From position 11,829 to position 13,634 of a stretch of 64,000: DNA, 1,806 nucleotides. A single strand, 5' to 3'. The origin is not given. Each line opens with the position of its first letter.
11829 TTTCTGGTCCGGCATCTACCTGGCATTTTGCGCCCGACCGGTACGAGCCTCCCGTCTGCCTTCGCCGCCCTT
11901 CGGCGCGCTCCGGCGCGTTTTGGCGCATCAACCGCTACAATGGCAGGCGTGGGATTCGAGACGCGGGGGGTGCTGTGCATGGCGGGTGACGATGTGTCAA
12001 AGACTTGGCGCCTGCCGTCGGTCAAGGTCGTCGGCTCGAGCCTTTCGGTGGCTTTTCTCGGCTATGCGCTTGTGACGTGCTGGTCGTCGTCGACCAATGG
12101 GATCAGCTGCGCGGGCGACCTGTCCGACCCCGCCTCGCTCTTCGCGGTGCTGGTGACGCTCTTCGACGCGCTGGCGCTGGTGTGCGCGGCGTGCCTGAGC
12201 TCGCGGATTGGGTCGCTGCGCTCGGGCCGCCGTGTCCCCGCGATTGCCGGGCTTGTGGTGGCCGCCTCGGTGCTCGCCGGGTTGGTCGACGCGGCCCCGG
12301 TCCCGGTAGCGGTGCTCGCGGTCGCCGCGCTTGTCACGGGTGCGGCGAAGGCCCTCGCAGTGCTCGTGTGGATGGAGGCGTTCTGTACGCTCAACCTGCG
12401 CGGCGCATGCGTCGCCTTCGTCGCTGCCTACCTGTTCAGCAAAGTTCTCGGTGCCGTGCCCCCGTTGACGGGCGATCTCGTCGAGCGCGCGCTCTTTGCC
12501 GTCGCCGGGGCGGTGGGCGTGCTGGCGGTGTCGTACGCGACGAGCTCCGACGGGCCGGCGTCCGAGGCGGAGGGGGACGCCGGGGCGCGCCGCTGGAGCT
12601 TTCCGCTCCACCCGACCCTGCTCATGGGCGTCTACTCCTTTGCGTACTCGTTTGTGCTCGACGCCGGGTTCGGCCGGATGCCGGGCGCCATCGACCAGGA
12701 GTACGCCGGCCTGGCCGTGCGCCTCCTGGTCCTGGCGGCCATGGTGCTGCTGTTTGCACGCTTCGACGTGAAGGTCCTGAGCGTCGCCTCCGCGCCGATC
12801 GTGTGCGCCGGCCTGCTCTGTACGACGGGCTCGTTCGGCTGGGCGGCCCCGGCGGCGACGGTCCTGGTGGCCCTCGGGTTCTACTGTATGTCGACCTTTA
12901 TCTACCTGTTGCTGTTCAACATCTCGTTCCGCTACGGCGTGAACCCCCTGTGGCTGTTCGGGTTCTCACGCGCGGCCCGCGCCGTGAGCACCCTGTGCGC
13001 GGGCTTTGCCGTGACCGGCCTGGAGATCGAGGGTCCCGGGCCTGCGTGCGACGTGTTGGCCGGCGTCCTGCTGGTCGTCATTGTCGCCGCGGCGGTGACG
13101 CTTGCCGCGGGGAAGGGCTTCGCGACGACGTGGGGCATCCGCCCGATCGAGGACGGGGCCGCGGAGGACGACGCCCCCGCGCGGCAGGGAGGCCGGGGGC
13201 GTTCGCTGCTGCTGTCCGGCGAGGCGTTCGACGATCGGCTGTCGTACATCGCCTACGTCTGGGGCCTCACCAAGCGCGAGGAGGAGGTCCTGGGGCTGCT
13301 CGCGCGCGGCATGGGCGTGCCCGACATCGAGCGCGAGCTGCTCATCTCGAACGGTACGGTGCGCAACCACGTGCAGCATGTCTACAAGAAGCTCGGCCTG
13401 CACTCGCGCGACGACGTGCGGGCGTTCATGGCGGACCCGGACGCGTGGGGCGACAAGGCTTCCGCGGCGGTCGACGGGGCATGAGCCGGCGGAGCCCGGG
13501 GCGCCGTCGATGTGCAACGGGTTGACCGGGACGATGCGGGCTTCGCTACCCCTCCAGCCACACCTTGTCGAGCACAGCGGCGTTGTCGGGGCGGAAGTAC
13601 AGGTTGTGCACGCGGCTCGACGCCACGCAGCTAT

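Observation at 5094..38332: Island of four paralogous Tat-signal flavin reductases, each wired to its own polytopic-membrane LuxR regulator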

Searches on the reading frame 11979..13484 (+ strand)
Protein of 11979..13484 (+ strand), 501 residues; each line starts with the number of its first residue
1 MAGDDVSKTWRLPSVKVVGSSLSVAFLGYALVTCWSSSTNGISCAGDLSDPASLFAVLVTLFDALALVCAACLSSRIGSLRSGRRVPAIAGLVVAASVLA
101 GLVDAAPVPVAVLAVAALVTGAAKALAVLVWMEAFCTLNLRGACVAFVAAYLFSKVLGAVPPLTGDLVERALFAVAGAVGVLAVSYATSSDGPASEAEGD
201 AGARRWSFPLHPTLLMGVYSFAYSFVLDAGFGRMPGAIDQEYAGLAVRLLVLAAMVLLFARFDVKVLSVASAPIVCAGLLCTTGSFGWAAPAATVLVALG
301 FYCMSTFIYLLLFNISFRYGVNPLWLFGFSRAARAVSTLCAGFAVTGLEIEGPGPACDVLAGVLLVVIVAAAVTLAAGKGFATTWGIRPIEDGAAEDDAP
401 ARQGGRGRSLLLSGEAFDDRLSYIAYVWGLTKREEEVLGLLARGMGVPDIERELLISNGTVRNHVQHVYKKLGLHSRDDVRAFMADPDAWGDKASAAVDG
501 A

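Call 3: search_protein_families(library=pfam, proteins=[window:11979-13484:+], max_evalue=0.01)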
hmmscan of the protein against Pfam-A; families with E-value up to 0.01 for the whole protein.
window:11979-13484:+ (501 aa): 1 family
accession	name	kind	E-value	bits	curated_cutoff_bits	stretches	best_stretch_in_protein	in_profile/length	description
PF00196.25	GerE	-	6.2e-14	51.8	23.5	1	430-480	3-53/57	Bacterial regulatory proteins, luxR family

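Call 11: search_protein_families(library=ncbifam, proteins=[window:11979-13484:+], max_evalue=0.001)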
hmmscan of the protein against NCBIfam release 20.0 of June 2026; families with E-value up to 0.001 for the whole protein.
window:11979-13484:+ (501 aa): 14 families
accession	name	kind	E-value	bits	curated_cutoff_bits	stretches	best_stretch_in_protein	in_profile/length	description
NF007935.0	PRK10651.1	equivalog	1.3e-09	37.6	250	1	427-481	153-207/216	two-component system response regulator NarL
NF047785.1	respo_reg_MadR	equivalog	1.1e-08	34.7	300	1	430-480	149-199/209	MadR family response regulator transcription factor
NF003420.0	PRK04841.1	equivalog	3e-07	28.8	537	1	430-480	839-889/903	HTH-type transcriptional regulator MalT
NF041232.1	BagY_FevT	exception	3.3e-07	29.5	700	1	422-480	289-347/367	LuxR family transcriptional regulator BagY/FevT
NF052445.1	RespRegMctR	equivalog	2.5e-06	27.1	300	1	429-480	144-195/205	two-component system response regulator MctR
NF007505.1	PRK10100.1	equivalog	5.9e-06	26.1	250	1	429-478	144-193/204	biofilm master transcriptional regulator CsgD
NF038181.1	reg_ATPase_IniR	equivalog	8.2e-06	24.4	750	1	430-480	767-817/827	isoniazid response ATPase/transcriptional regulator IniR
TIGR03020.2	EpsA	equivalog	9e-06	25.5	170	1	429-478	190-239/247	XrtB/PEP-CTERM-associated transcriptional regulator EpsA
NF007403.0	PRK09935.1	equivalog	1.3e-05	24.9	271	1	429-476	149-196/210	fimbria biosynthesis transcriptional regulator FimZ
NF052366.1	photon_PedR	equivalog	3.6e-05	23.9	120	1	430-477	3-50/74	photosynthetic electron transport-dependent transcriptional regulator PedR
TIGR03541.1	reg_near_HchA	equivalog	3.9e-05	23.3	215.6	1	430-476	172-218/232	PA1136 family autoinducer-binding transcriptional regulator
NF007685.0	PRK10360.1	equivalog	0.00032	20.6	258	1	430-479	138-187/196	response regulator transcription factor UhpA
NF010274.0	PRK13719.1-3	subfamily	0.00044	19.8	349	1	425-483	144-202/228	conjugal transfer transcriptional regulator TraJ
NF011896.0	PRK15369.1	equivalog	0.00079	19.1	242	0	430-476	150-196/211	two component system response regulator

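Call 38: find_homologous_proteins(query=window:11979-13481:+, max_evalue=0.00001)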
Query window:11979-13481:+ (501 aa): 30 proteins with E <= 0.00001 among 8000 candidates.
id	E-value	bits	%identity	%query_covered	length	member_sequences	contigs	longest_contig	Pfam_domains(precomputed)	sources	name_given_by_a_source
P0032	0.0e+0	1070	99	100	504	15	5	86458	PF00196.26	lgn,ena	-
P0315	3.0e-265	899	87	98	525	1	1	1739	PF00196.26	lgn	-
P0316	4.4e-190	651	65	98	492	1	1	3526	PF00196.26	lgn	-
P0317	2.0e-184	632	63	98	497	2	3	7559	PF00196.26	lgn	-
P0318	4.2e-184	631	63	99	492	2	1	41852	PF00196.26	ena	-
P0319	3.3e-149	516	54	97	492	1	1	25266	PF00196.26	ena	-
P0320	1.1e-82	296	38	92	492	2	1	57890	PF00196.26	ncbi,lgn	-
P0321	1.3e-82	296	38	95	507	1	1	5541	PF00196.26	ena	-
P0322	3.6e-82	295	38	95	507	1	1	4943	PF00196.26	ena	-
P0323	4.0e-82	295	39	95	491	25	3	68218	PF00196.26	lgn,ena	-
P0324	5.2e-82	294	38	95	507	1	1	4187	PF00196.26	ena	-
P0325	1.2e-81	293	38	95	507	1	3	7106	PF00196.26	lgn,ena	-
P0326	1.4e-81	293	38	95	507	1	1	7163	PF00196.26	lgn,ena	-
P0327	2.3e-81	292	38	94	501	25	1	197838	PF00196.26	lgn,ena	-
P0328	6.3e-81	291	39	91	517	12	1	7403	PF00196.26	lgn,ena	-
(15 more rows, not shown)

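Call 46: predict_structure(alignment_id=A2)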
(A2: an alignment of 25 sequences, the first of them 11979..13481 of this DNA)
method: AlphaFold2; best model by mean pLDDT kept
length: 501 residues; sequences in the alignment: 25
mean_pLDDT: 81.4   pTM: 0.75
mean pLDDT of the five models: 81.4, 80.2, 79.3, 79.2, 79.2
residues with pLDDT >= 90: 186; 70-90: 218; 50-70: 59; < 50: 38
segments of 3 or more residues with pLDDT < 50: 1-8, 195-201, 379-381, 393-395, 398-413
pLDDT, mean of each block of 10 residues (from residue 1): 44 71 90 87 72 90 96 90 85 83 75 92 94 92 92 89 80 91 88 52 66 85 84 59 89 84 86 91 85 88 91 88 92 93 84 81 89 71 64 51 40 63 86 92 93 85 95 93 87 61 46
secondary structure, 60 per line:
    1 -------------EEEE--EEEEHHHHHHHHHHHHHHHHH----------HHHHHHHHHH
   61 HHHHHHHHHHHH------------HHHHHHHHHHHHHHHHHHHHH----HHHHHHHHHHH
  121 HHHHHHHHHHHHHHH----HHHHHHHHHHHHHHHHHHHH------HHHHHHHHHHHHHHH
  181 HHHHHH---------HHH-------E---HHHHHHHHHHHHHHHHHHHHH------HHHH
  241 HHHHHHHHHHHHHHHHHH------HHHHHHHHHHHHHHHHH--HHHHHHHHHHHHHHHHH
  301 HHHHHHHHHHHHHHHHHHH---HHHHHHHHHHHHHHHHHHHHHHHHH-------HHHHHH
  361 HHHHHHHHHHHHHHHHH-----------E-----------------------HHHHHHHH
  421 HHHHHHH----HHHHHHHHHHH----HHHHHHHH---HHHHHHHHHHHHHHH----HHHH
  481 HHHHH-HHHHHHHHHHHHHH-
elements in order: E14-17 E20-23 H24-40 H51-72 H85-105 H110-135 H140-159 H166-186 H210-230 H237-258 H265-281 H284-319 H323-347 H355-377 H413-427 H432-442 H447-454 H458-472 H477-485 H487-500

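Call 49: fold_search(model_id=the predicted structure, library=pdb)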
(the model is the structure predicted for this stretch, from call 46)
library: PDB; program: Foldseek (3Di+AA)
matches with E <= 10: 695; with E <= 0.001: 65
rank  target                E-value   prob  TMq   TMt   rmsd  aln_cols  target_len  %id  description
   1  6s4m                  2.4e-05  1.00  0.46  0.53   7.2       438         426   13  Crystal structure of the human organic anion transporter MFSD10 (TETRAN) (released 2020-05-13)
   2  6zgs_B                3.9e-05  1.00  0.48  0.62   6.2       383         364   16  Crystal structure of a MFS transporter with bound 3-phenylpropanoic acid at 2.39 Angstroem resolution (released 2021-10-20)
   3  8hpk_A                5.1e-05  1.00  0.51  0.62   5.6       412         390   13  Crystal structure of the bacterial oxalate transporter OxlT in an oxalate-bound occluded form (released 2023-02-15)
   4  6hcl_B                5.5e-05  1.00  0.48  0.62   6.3       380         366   16  Crystal structure of a MFS transporter with Ligand at 2.69 Angstroem resolution (released 2019-07-03)
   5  6zgr_A                5.7e-05  1.00  0.47  0.57   6.8       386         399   16  Crystal structure of a MFS transporter with bound 1-hydroxynaphthalene-2-carboxylic acid at 2.67 Angstroem resolution (released 2021-10-20)
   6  3wdo                  6.5e-05  1.00  0.44  0.47   7.5       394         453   15  Structure of E. coli YajR transporter (released 2013-08-07)
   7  8vzo_A                6.7e-05  1.00  0.47  0.55   6.7       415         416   15  Cryo-EM structure of FLVCR2 in the outward-facing state with choline bound (released 2024-05-01)
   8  6zgr_B                8.2e-05  1.00  0.47  0.62   6.3       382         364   17  Crystal structure of a MFS transporter with bound 1-hydroxynaphthalene-2-carboxylic acid at 2.67 Angstroem resolution (released 2021-10-20)
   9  6zgs_A                8.5e-05  1.00  0.48  0.57   6.4       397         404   14  Crystal structure of a MFS transporter with bound 3-phenylpropanoic acid at 2.39 Angstroem resolution (released 2021-10-20)
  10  8uck_A                8.9e-05  1.00  0.49  0.68   6.0       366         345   12  Komagataella pastoris Cytochrome c oxidase (9 subunits) in complex with human VMAT2 (released 2024-10-09)
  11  6hcl_A                1.0e-04  1.00  0.46  0.55   6.6       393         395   17  Crystal structure of a MFS transporter with Ligand at 2.69 Angstroem resolution (released 2019-07-03)
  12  8qcy                  1.0e-04  1.00  0.44  0.51   7.3       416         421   14  Cryo-EM structure of the outward-facing FLVCR2 (released 2024-04-17)
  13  6g9x_A                1.1e-04  1.00  0.46  0.56   6.7       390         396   16  Crystal structure of a MFS transporter at 2.54 Angstroem resolution (released 2019-07-03)
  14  8hpj_A                1.3e-04  1.00  0.46  0.56   6.4       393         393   14  Crystal structure of the bacterial oxalate transporter OxlT in a ligand-free outward-facing form (released 2023-02-15)
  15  8hpj_D                1.5e-04  1.00  0.50  0.61   5.8       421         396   15  Crystal structure of the bacterial oxalate transporter OxlT in a ligand-free outward-facing form (released 2023-02-15)
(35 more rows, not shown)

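Call 55: search_protein_families(library=pfam, alignment_id=A2, max_evalue=5)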
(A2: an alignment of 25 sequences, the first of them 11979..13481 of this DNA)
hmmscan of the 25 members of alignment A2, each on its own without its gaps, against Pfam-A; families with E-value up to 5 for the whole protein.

A. member 1, window:11979-13481:+ (501 aa): 2 families
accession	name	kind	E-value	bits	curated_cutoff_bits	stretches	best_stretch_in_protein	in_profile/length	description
PF00196.25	GerE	-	6.2e-14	51.8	23.5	1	430-480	3-53/57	Bacterial regulatory proteins, luxR family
PF08281.18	Sigma70_r4_2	-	0.032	14.3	25.7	1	431-472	12-54/54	Sigma-70, region 4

B. families by the number of members that match (of 25 scanned): 17 families
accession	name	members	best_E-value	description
PF00196.25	GerE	25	4e-15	Bacterial regulatory proteins, luxR family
PF08281.18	Sigma70_r4_2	23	2.9e-05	Sigma-70, region 4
PF22943.2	HTH_68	9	0.025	Putative helix-turn-helix domain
PF05379.17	Peptidase_C23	4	0.034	Carlavirus endopeptidase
PF12840.13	HTH_20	2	0.0046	Helix-turn-helix domain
PF21476.4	PF0610-like_N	2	0.15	PF0610-like, N-terminal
PF13518.12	HTH_28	1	0.03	Helix-turn-helix domain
PF13384.12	HTH_23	1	0.061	Homeodomain-like domain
PF24657.1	DUF7646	1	0.066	Domain of unknown function (DUF7646)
PF07638.17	Sigma70_ECF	1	0.085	ECF sigma factor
PF11928.13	DUF3446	1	0.089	Early growth response N-terminal domain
PF23714.1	Rv3627c_N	1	0.1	Carboxypeptidase Rv3627c-like, N-terminal domain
PF09862.15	DUF2089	1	0.11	Domain of unknown function (DUF2089)-HTH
PF04545.22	Sigma70_r4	1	0.12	Sigma-70, region 4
PF15103.11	G0-G1_switch_2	1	0.14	G0/G1 switch protein 2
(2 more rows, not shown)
